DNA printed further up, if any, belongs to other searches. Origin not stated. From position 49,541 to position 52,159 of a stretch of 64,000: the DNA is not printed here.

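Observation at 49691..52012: A single polypeptide combining an RsbU-like PP2C phosphatase and an RsbW-like GHKL kinase behind a TM-HAMP sensor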

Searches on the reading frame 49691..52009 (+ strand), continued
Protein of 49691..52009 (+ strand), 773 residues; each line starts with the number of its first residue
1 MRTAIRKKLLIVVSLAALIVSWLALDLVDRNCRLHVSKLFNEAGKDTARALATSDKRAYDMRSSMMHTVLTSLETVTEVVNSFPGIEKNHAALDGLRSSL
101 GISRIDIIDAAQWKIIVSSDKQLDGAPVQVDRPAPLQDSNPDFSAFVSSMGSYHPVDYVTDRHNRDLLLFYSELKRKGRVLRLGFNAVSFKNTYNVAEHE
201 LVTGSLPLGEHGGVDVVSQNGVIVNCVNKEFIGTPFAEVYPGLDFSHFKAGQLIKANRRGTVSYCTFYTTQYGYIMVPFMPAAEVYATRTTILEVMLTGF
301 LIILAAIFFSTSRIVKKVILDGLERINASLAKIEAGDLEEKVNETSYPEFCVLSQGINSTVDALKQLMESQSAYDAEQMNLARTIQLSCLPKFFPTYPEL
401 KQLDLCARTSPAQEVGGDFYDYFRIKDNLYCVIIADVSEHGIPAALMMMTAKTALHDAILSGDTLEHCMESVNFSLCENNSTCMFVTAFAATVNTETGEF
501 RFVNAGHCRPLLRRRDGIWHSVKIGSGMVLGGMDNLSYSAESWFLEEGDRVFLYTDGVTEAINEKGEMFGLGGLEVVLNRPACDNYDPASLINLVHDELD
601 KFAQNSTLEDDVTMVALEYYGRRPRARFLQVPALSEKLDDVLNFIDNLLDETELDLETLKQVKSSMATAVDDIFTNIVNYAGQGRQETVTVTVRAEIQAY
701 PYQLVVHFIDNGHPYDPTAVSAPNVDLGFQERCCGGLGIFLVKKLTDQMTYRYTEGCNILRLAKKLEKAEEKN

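Call 37: find_related_loci(query=A1, collection=genome_contigs, flank=4000)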
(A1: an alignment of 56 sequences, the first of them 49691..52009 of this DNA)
Query A1 (773 aa) in genome_contigs; peptide patterns used: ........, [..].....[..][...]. (x = any residue, [..] = any of these).
600 stretches matched a pattern (row limit reached: there are more); 596 encode a relative of the query (tblastn E <= 1e-3); the best 80 are kept; 80 distinct loci.
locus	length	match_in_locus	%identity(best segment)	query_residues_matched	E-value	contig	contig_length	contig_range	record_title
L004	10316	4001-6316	92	1-772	0e+0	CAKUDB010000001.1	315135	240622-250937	MAG: uncultured bacterium isolate REFINED_METABAT215_TOP10_CONTIGS_1500_ASSEMBLY_K77_MERGED__Hadza_MoBio_hadza-E-H_K_21_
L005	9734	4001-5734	35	175-762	5e-105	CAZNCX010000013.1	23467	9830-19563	MAG TPA_asm: uncultured Elusimicrobium sp. isolate SRP192927_co6_474 genome assembly, contig: NODE_4446_length_23467_cov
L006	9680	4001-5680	34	206-760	1e-91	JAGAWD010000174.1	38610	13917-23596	MAG: Olsenella sp. isolate RGIG8828 Water_deer_Ileum.Co__c83848, whole genome shotgun sequence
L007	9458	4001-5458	38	274-764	7e-90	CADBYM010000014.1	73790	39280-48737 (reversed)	MAG: uncultured Coriobacteriaceae bacterium isolate RUG14419 genome assembly, contig: RUG14419_asm_14, whole genome shot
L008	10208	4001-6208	30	6-766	2e-89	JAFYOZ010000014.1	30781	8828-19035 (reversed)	MAG: Oscillospiraceae bacterium isolate RGIG7290 Water_buffalos_Cecum-4__c32410, whole genome shotgun sequence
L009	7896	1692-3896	31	6-766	5e-89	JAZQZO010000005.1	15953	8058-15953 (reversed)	MAG: Acutalibacteraceae bacterium isolate T1900045153_TC20190147.MAGScoT_cleanbin_000036 SGB_4965_k141_2487817, whole ge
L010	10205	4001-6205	29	6-766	4e-89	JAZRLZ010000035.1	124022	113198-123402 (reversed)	MAG: Acutalibacteraceae bacterium isolate T1900045429_YK20190120.MAGScoT_cleanbin_000008 SGB_7084_k141_1640472, whole ge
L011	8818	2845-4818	31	82-766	3e-89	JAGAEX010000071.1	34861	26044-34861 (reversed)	MAG: Clostridia bacterium isolate RGIG8380 Water_buffalos_Rumen.Co__c6367303, whole genome shotgun sequence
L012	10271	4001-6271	30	6-764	2e-88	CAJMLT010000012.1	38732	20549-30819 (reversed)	TPA_asm: uncultured bacterium isolate ERR1600664-bin.38 genome assembly, contig: NODE_1267_length_38732_cov_6.499548, wh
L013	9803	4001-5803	31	145-766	2e-86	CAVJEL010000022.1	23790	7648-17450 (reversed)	Ruminococcus intestinalis isolate H07682-L1_cleanbin_000046 genome assembly, contig: Spades_H07682-L1_contig_1592, whole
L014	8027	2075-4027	31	91-766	4e-86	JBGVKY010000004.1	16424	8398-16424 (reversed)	MAG: Clostridia bacterium isolate fecal_MAG_294 fecal_MAG_294_contig_0004, whole genome shotgun sequence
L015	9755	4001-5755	32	178-766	6e-89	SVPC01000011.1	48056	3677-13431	MAG: Oscillospiraceae bacterium isolate SIG581 NODE_16847_length_48056_cov_2.209456, whole genome shotgun sequence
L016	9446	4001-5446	35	268-766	2e-85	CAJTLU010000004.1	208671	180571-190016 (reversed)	MAG TPA_asm: uncultured Lachnospiraceae bacterium isolate MGBC100288 genome assembly, contig: MGBC100288.4, whole genome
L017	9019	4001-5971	30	87-766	2e-84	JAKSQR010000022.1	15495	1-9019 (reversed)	MAG: Clostridia bacterium isolate Horse_feces234 MAG234_22, whole genome shotgun sequence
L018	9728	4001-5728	32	38-621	4e-84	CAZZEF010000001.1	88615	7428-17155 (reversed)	MAG TPA_asm: uncultured Planctomycetaceae bacterium isolate SRP192927_co4_759 genome assembly, contig: NODE_229_length_8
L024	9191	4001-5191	38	378-766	2e-78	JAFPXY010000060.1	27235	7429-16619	MAG: Bacillota bacterium isolate RGIG1576 Goat_Abomasum.Co__c2398762, whole genome shotgun sequence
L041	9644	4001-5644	32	263-771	4e-69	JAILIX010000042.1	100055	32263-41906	MAG: Fretibacterium sp. isolate RUI161 k141_681880_flag=0_multi=18.9438_len=100055, whole genome shotgun sequence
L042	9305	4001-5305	34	334-765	2e-69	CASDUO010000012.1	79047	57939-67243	uncultured Firmicutes bacterium isolate O97_L4_313313_idba_bin.106 genome assembly, contig: O97_L4_313313_idba_bin.106.f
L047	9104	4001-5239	34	349-766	8e-66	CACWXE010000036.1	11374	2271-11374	MAG: uncultured Ruminococcus sp. isolate RUG10988 genome assembly, contig: RUG10988_asm_36, whole genome shotgun sequenc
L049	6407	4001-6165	39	274-767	5e-66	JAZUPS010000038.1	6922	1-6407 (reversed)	MAG: Victivallaceae bacterium isolate T1900044864_TS20190330.MAGScoT_cleanbin_000027 SGB_3120_k141_1345222, whole genome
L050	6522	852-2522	31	200-766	5e-79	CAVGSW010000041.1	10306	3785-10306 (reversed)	Flexilinea sp. isolate H07613-L1_cleanbin_000027 genome assembly, contig: Spades_H07613-L1_contig_2676, whole genome sho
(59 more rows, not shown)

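Call 44: search_protein_families(library=pfam, proteins=[L008:6559-7731:+, L024:5121-6383:+, L041:5613-6845:+, L047:1916-3196:+, L050:2859-4049:+], max_evalue=0.01)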
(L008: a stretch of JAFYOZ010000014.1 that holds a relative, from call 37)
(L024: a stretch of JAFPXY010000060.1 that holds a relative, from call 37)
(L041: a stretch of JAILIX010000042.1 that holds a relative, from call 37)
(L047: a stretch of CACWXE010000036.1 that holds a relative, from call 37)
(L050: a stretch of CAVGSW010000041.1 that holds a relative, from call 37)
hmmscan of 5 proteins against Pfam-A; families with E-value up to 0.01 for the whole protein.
L008:6559-7731:+ (391 aa): 5 families
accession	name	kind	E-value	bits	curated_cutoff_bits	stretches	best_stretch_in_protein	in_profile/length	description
PF01636.29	APH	-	2e-18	67.5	23.2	1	109-298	2-213/239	Phosphotransferase enzyme family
PF01740.26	STAS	-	6.4e-13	48.8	22.6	1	6-98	4-100/106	STAS domain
PF13466.11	STAS_2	-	1.4e-06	28.8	29.2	1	15-91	1-79/80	STAS domain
PF02958.26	EcKL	-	0.00022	21.1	22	1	243-291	202-257/294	Ecdysteroid kinase-like family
PF01633.27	Choline_kinase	-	0.0085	15.9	29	0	204-303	117-213/300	Choline/ethanolamine kinase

L024:5121-6383:+ (421 aa): 4 families
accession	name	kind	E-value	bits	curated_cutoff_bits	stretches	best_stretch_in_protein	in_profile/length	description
PF01636.29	APH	-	2.1e-17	64.1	23.2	1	138-326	3-213/239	Phosphotransferase enzyme family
PF01740.26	STAS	-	3.3e-15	56.2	22.6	1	32-127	2-101/106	STAS domain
PF13466.11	STAS_2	-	4.7e-07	30.3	29.2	1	43-119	1-79/80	STAS domain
PF06293.20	Kdo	-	0.0028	17.6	21.3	1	248-308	104-167/207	Lipopolysaccharide kinase (Kdo/WaaP) family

L041:5613-6845:+ (411 aa): 3 families
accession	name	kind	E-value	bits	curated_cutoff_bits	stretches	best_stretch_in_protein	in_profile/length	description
PF01740.26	STAS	-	1.1e-12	48.1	22.6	1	23-117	4-101/106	STAS domain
PF01636.29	APH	-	5.6e-09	36.5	23.2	1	131-321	7-218/239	Phosphotransferase enzyme family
PF13466.11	STAS_2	-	1.5e-08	35.1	29.2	1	34-109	3-79/80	STAS domain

L047:1916-3196:+ (427 aa): 5 families
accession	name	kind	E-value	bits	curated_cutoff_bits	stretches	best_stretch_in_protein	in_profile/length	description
PF01740.26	STAS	-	1.2e-15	57.6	22.6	1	42-135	5-102/106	STAS domain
PF01636.29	APH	-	2.2e-13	51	23.2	1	147-332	5-213/239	Phosphotransferase enzyme family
PF13466.11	STAS_2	-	4.1e-05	24.1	29.2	1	52-126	3-79/80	STAS domain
PF19974.5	TCAD9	-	0.0011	18.6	40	1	289-322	297-330/429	Ternary complex associated domain 9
PF02958.26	EcKL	-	0.0052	16.6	22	1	265-326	190-258/294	Ecdysteroid kinase-like family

L050:2859-4049:+ (397 aa): 4 families
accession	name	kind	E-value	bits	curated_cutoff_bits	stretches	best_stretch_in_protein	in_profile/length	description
PF01636.29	APH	-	5.9e-17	62.7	23.2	1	117-314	3-223/239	Phosphotransferase enzyme family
PF01740.26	STAS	-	8.4e-15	54.9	22.6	1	14-106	5-101/106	STAS domain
PF13466.11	STAS_2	-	7.6e-07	29.7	29.2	1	22-98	1-79/80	STAS domain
PF02958.26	EcKL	-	1.2e-05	25.3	22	1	248-303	200-262/294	Ecdysteroid kinase-like family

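Call 46: predict_structure(alignment_id=A1)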
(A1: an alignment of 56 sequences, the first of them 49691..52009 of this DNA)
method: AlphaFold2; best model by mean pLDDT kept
length: 773 residues; sequences in the alignment: 56
mean_pLDDT: 82.7   pTM: 0.54
mean pLDDT of the five models: 82.7, 81.0, 79.1, 78.1, 78.1
residues with pLDDT >= 90: 211; 70-90: 477; 50-70: 82; < 50: 3
segments of 3 or more residues with pLDDT < 50: 771-773
pLDDT, mean of each block of 10 residues (from residue 1): 72 82 83 86 80 66 76 84 82 85 88 88 84 67 68 76 84 85 85 64 66 85 81 84 85 87 89 86 80 80 82 73 73 72 72 74 70 76 85 82 91 85 91 91 86 91 88 72 82 94 86 91 74 79 93 92 90 93 90 93 84 93 82 92 93 90 92 88 76 92 93 83 72 69 89 89 84 40
secondary structure, 60 per line:
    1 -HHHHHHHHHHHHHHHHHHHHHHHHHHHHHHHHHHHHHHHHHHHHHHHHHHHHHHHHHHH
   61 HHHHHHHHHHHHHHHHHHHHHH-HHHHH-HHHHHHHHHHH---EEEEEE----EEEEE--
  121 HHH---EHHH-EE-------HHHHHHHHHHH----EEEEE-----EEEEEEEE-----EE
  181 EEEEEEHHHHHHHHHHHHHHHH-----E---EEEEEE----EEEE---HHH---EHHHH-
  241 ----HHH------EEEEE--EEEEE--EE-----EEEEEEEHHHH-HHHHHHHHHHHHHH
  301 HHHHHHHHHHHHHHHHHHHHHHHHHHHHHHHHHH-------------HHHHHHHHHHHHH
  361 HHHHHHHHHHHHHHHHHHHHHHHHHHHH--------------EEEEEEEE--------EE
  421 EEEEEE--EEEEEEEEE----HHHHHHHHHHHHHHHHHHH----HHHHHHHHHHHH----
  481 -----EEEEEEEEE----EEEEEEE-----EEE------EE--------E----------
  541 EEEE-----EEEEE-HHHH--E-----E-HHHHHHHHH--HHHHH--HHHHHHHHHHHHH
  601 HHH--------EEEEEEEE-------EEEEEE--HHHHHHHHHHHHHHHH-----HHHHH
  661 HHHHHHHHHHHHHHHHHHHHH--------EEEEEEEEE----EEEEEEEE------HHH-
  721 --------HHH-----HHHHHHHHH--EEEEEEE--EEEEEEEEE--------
elements in order (helices of 4 or more, strands of 3 or more residues): H2-82 H84-88 H90-100 E104-109 E114-118 H141-151 E156-160 E166-173 E179-186 H187-202 E212-217 E222-225 H236-239 E254-258 E261-265 E275-281 H282-285 H287-334 H348-388 E403-410 E419-426 E429-437 H442-460 H465-476 E486-494 E499-505 E511-513 E541-544 E550-554 H556-559 H570-578 H581-585 H588-603 E612-619 E627-632 H635-650 H656-681 E690-698 E703-710 H737-745 E748-754 E757-765

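Call 48: fold_search(model_id=the predicted structure, library=pdb)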
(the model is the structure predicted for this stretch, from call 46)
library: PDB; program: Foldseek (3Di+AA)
matches with E <= 10: 565; with E <= 0.001: 213
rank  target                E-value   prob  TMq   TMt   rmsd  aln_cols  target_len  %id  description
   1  3ke6_A                1.1e-18  1.00  0.29  0.59   9.1       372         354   20  The crystal structure of the RsbU and RsbW domains of Rv1364c from Mycobacterium tuberculosis (released 2010-11-10)
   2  3ke6_B                2.0e-18  1.00  0.29  0.59   9.2       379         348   22  The crystal structure of the RsbU and RsbW domains of Rv1364c from Mycobacterium tuberculosis (released 2010-11-10)
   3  3eq2_B                5.4e-12  1.00  0.27  0.53   5.2       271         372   20  Structure of Hexagonal Crystal form of Pseudomonas aeruginosa RssB (released 2009-10-20)
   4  3f7a_B                1.1e-11  1.00  0.29  0.56   4.2       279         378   20  Structure of Orthorhombic crystal form of Pseudomonas aeruginosa RssB (released 2009-11-24)
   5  3f79_F                1.7e-11  1.00  0.25  0.75   4.7       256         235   21  Structure of pseudo-centered cell crystal form of the C-terminal phosphatase domain of P. aeruginosa RssB (released 2009-11-24)
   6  3eq2_A                3.2e-11  1.00  0.26  0.53   4.8       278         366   20  Structure of Hexagonal Crystal form of Pseudomonas aeruginosa RssB (released 2009-10-20)
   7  3f79_B                3.5e-11  1.00  0.25  0.78   4.6       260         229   21  Structure of pseudo-centered cell crystal form of the C-terminal phosphatase domain of P. aeruginosa RssB (released 2009-11-24)
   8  3f79_D                5.3e-11  1.00  0.26  0.79   3.9       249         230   21  Structure of pseudo-centered cell crystal form of the C-terminal phosphatase domain of P. aeruginosa RssB (released 2009-11-24)
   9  6k4e_B                7.5e-11  1.00  0.27  0.79   4.1       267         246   21  SiaA-PP2C domain of Pseudomonas aeruginosa (released 2019-06-26)
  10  6k4e_A                7.9e-11  1.00  0.27  0.77   4.2       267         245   20  SiaA-PP2C domain of Pseudomonas aeruginosa (released 2019-06-26)
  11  3f79_C                1.0e-10  1.00  0.26  0.81   3.8       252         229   20  Structure of pseudo-centered cell crystal form of the C-terminal phosphatase domain of P. aeruginosa RssB (released 2009-11-24)
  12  5ucg_E                1.1e-10  1.00  0.25  0.55   3.2       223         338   18  Structure of the PP2C Phosphatase Domain and a Fragment of the Regulatory Domain of the Cell Fate Determinant SpoIIE f (released 2017-05-31)
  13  3f79_E                1.4e-10  1.00  0.24  0.71   5.1       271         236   21  Structure of pseudo-centered cell crystal form of the C-terminal phosphatase domain of P. aeruginosa RssB (released 2009-11-24)
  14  5ucg_D                2.0e-10  1.00  0.25  0.56   3.4       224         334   17  Structure of the PP2C Phosphatase Domain and a Fragment of the Regulatory Domain of the Cell Fate Determinant SpoIIE f (released 2017-05-31)
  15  5mqh                  2.0e-10  1.00  0.24  0.70   5.0       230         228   17  Structure of the Phosphatase Domain of the Cell Fate Determinant SpoIIE from Bacillus subtilis in a crystal form without (released 2017-05-31)
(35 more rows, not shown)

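Call 70: search_protein_families(library=pfam, proteins=[L049:2330-3541:+, L042:8513-9304:-, L008:2387-3358:+, L011:723-2336:-], max_evalue=0.001)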
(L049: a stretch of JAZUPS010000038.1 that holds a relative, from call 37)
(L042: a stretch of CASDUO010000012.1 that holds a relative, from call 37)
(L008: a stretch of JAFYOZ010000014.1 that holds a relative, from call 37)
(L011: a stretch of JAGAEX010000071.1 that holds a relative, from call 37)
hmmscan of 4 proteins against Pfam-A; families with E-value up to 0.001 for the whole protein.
L049:2330-3541:+ (404 aa): 6 families
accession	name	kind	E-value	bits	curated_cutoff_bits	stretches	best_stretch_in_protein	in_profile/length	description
PF00005.33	ABC_tran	-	2.1e-37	129.2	25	1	61-209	1-137/137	ABC transporter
PF13304.12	AAA_21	-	2.3e-12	48.1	27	1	180-239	237-299/304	AAA domain, putative AbiEii toxin, Type IV TA system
PF02463.25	SMC_N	-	7.6e-07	29.2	40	1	159-246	121-205/220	RecF/RecN/SMC N terminal domain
PF13166.12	AAA_13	-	2.6e-05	23.5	36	1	198-250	526-581/713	AAA domain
PF09818.15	ABC_ATPase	-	0.00031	20.3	23.2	0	181-237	158-214/283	P-loop domain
PF13401.12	AAA_22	-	0.00076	20.2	27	0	72-233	6-118/130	AAA domain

L042:8513-9304:- (264 aa): 3 families
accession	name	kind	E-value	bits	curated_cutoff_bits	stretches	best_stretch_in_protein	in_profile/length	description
PF02518.31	HATPase_c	-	1.7e-21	77.1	26.4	1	152-261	1-109/111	Histidine kinase-, DNA gyrase B-, and HSP90-like ATPase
PF00512.31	HisKA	-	1.3e-15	57.6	26.9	1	41-105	2-64/66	His Kinase A (phospho-acceptor) domain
PF14501.12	HATPase_c_5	-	3.5e-06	27.3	22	1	155-260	4-102/102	GHKL domain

L008:2387-3358:+ (324 aa): 0 families

L011:723-2336:- (538 aa): 1 family
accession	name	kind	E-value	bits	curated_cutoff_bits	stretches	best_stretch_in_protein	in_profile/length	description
PF00375.23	SDF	-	4.6e-41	141.6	27.9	1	142-513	3-373/387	Sodium:dicarboxylate symporter family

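Call 75: find_encoding_contigs(protein=P0009, flank=8000, max_places=2)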
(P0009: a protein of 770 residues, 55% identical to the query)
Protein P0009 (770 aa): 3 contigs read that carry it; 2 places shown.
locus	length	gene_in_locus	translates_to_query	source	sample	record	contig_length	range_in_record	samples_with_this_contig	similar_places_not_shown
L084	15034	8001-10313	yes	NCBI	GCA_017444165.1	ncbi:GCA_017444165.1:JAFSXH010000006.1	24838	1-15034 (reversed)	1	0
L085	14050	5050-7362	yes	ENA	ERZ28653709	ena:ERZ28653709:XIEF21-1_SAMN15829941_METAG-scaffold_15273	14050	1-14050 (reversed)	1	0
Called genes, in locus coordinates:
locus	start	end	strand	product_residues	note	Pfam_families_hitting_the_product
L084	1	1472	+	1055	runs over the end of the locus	-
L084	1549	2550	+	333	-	-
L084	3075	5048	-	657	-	PF09992:NAGPA, PF02369:Big_1 (faint)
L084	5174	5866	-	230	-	PF00753:Lactamase_B, PF13483:Lactamase_B_3, PF12706:Lactamase_B_2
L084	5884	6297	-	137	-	PF03682:UPF0158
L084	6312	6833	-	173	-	PF02542:YgbB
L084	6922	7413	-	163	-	-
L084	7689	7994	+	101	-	PF01740:STAS, PF13466:STAS_2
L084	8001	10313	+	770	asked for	PF07228:SpoIIE, PF13581:HATPase_c_2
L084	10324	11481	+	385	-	PF11356:T2SSC (weak), PF13180:PDZ_2 (weak)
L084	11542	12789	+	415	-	-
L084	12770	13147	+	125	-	-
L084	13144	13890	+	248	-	-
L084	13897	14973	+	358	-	PF21687:T2SSK_1st (weak)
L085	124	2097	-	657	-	PF09992:NAGPA, PF02369:Big_1 (faint)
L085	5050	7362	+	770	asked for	PF07228:SpoIIE, PF13581:HATPase_c_2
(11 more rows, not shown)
